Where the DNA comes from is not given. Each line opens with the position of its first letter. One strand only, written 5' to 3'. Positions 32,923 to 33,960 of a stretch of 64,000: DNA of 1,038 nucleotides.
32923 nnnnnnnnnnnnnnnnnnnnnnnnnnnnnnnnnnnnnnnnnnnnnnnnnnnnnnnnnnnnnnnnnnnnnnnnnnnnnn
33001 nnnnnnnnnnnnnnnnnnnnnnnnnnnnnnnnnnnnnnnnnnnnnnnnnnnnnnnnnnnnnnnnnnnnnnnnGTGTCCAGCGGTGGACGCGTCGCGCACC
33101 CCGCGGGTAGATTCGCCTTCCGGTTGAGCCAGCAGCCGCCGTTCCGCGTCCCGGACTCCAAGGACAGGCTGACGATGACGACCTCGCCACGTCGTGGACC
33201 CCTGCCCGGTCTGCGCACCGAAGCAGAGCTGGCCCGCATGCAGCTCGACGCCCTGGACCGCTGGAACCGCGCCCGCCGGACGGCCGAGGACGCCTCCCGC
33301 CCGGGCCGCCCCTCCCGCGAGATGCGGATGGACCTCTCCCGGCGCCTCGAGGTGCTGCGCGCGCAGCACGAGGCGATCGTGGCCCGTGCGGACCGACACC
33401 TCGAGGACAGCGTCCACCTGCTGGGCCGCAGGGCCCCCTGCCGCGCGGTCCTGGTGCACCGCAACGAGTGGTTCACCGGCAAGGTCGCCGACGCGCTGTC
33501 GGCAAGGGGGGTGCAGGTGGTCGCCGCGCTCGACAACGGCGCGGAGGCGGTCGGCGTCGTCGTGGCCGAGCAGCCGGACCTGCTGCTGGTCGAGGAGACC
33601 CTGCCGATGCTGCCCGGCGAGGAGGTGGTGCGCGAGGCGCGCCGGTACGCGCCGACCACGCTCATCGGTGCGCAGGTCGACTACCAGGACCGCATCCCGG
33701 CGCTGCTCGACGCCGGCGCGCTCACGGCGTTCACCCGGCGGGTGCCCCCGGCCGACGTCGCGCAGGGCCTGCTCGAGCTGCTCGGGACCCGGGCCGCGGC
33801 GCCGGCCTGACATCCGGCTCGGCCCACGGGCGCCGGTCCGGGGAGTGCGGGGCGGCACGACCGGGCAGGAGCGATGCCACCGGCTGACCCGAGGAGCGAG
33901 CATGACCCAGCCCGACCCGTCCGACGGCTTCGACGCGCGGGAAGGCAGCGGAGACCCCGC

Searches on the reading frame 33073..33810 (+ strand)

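Call 38: search_protein_families(library=pfam, proteins=[window:33073-33810:+], max_evalue=0.001)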
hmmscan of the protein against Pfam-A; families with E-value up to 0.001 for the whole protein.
window:33073-33810:+ (245 aa): 1 family
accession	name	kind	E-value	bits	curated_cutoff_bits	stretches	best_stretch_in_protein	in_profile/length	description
PF00072.30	Response_reg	-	3.4e-05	24.4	30.2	1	138-228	14-105/111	Response regulator receiver domain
